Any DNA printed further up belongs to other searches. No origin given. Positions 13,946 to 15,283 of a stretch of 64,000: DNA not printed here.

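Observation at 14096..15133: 345-aa unknown protein with a PD-x(n)-SCK-like signature: possible cognate nuclease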

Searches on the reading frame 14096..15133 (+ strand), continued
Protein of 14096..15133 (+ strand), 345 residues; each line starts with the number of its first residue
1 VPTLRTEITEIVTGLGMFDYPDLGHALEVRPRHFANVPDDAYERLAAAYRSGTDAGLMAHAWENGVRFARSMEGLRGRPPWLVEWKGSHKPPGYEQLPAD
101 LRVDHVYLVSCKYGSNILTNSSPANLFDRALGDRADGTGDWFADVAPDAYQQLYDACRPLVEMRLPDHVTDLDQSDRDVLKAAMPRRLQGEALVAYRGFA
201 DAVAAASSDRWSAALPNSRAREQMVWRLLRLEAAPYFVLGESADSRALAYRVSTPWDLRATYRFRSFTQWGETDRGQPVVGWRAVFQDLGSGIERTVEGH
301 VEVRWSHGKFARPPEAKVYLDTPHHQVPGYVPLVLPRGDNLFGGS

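Call 70: search_solved_structures(query=A2, max_evalue=10, show_alignments=3)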
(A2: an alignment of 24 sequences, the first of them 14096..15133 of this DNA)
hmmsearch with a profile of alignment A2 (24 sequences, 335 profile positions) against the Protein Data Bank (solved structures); distinct sequences matched with E-value up to 10: 5.
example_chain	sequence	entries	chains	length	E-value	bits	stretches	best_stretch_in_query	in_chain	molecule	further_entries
7c7y_A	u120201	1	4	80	0.46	12.8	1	179-235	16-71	Uncharacterized protein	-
4d4e_A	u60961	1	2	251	0.47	12.8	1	160-207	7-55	ARMADILLO REPEAT PROTEIN ARM00016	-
4db9_A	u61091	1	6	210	1.2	11.5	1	160-205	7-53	Armadillo repeat protein, YIIIM3AIII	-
4db6_A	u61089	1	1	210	1.8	10.9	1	160-205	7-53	Armadillo repeat protein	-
5mfb_A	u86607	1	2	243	2.5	10.4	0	165-207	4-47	YIII(Dq)4CqI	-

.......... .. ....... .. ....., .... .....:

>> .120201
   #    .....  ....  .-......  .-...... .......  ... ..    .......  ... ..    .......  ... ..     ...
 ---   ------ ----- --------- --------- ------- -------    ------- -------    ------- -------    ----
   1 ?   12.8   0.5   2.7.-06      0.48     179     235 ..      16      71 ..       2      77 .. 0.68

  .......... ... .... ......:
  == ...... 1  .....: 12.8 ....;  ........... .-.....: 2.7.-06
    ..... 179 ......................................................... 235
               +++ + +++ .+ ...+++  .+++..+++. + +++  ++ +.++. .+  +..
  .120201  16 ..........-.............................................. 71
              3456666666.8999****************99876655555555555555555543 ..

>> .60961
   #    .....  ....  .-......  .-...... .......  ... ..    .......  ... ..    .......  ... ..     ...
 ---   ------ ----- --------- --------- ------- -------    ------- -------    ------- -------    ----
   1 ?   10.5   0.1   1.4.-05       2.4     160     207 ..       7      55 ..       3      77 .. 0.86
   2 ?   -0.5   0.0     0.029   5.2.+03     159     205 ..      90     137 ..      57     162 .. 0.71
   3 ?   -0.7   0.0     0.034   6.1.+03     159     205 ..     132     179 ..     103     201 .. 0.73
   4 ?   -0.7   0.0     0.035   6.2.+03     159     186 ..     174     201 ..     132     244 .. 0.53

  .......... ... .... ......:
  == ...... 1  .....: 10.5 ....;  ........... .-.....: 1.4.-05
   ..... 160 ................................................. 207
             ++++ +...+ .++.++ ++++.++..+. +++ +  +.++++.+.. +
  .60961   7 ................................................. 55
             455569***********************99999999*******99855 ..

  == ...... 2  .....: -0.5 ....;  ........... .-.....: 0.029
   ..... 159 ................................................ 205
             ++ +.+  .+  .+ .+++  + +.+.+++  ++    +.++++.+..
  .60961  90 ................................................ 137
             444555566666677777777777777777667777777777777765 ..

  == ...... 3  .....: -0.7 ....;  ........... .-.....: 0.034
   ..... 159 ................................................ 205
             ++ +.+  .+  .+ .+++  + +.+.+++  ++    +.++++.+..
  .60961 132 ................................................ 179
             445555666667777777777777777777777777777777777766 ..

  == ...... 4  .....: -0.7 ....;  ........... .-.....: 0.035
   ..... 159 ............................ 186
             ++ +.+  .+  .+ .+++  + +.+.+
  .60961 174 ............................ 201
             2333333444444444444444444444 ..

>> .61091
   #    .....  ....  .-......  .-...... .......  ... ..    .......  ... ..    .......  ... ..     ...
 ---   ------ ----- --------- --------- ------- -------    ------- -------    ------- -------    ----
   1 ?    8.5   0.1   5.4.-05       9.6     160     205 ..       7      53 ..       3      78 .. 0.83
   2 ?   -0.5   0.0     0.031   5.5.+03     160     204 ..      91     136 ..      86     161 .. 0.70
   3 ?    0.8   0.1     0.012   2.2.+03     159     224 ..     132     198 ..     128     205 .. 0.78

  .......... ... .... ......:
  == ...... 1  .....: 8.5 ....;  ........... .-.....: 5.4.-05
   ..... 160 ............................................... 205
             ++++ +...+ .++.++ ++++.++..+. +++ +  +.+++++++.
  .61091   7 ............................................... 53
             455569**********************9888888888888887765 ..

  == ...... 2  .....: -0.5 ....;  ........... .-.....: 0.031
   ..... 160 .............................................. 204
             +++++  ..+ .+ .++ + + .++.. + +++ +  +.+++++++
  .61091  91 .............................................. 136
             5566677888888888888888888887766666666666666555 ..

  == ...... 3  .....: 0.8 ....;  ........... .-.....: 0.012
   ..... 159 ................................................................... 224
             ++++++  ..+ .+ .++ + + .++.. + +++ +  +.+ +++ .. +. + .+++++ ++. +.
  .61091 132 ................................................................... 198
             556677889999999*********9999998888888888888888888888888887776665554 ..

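Call 97: find_homologous_proteins(query=P0169, max_evalue=0.001)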
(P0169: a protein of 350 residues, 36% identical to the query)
Query P0169 (350 aa): 1643 proteins with E <= 0.001 among 2986 candidates; the best 120 are listed.
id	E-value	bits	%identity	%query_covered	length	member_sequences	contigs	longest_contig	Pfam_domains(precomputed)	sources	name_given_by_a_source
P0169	1.4e-241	819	100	100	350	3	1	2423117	-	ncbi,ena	-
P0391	4.5e-212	722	89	100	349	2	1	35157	-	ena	-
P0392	5.6e-211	718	89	100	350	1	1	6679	-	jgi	-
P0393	1.7e-195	667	83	100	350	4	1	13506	-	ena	-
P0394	5.1e-95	337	45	96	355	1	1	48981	-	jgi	jgi:hypothetical protein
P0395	7.7e-95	336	44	99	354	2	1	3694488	-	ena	-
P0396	1.4e-94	335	45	96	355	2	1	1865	-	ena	-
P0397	6.3e-94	333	45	96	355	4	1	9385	-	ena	-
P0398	1.0e-93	333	43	99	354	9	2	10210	-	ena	-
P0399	4.6e-93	330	45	96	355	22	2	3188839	-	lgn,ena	-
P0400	4.9e-93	330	45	96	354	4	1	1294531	-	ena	-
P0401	1.3e-91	326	42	99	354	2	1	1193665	-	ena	-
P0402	1.3e-91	326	43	99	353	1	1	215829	-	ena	-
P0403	1.6e-91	325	43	99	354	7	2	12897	-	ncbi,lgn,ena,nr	ncbi:MAG: hypothetical protein F4Z78_08590 [Gammaproteobacteria bacterium]|nr:hypothetical protein [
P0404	2.2e-91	325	44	96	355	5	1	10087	-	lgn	-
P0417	2.8e-89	318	43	99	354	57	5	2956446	-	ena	-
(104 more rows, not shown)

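Call 98: find_encoding_contigs(protein=P0399, flank=4000, max_places=2)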
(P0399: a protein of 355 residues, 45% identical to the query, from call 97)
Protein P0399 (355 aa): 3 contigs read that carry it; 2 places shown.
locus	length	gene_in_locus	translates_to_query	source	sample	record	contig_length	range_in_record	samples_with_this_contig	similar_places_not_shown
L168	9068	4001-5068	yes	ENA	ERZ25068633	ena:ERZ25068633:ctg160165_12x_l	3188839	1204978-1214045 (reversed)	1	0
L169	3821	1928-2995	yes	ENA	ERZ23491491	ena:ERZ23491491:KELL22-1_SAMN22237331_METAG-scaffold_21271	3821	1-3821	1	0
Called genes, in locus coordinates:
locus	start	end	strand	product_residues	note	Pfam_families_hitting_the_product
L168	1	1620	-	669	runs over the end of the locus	PF13407:Peripla_BP_4, PF05267:DUF725 (faint), PF13407:Peripla_BP_4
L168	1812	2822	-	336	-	PF01113:DapB_N (weak), PF19328:DAP_DH_C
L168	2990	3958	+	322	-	PF01555:N6_N4_Mtase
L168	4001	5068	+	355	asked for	-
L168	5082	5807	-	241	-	PF00089:Trypsin (weak), PF13365:Trypsin_2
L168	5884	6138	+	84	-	PF01402:RHH_1 (weak)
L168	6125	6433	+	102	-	PF02452:PemK_toxin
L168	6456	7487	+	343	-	PF00892:EamA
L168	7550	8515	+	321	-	PF04909:Amidohydro_2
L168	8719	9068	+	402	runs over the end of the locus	PF07690:MFS_1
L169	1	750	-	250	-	?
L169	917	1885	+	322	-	PF01555:N6_N4_Mtase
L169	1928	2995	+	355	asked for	-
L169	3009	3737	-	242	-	PF00089:Trypsin (weak), PF13365:Trypsin_2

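Call 99: find_encoding_contigs(protein=P0417, flank=4000, max_places=2)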
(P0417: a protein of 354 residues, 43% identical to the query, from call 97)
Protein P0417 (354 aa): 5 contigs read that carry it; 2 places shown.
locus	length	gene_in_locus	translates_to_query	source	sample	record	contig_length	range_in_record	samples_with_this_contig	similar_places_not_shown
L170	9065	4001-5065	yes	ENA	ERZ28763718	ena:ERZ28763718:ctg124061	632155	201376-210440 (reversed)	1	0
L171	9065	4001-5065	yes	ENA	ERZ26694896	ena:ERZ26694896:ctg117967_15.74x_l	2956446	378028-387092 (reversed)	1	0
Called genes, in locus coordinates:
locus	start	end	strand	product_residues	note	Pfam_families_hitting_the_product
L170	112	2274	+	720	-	PF22745:Nlig-Ia, PF01653:DNA_ligase_aden, PF03120:OB_DNA_ligase, PF03119:DNA_ligase_ZBD (weak), PF14520:HHH_5 (faint), PF12826:HHH_2, PF00533:BRCT (weak)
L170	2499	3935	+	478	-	PF01555:N6_N4_Mtase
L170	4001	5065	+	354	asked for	-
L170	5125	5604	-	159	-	-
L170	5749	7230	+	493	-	PF02720:DUF222, PF01844:HNH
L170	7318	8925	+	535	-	PF00069:Pkinase, PF07714:PK_Tyr_Ser-Thr, PF03793:PASTA (weak)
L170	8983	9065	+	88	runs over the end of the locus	PF02686:GatC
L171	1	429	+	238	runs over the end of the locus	-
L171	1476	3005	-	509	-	PF01555:N6_N4_Mtase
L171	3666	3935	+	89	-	-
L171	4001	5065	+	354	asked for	-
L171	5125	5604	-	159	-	-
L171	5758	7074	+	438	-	PF02720:DUF222, PF01844:HNH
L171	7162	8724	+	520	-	PF00069:Pkinase, PF07714:PK_Tyr_Ser-Thr, PF03793:PASTA (weak)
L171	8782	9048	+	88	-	PF02686:GatC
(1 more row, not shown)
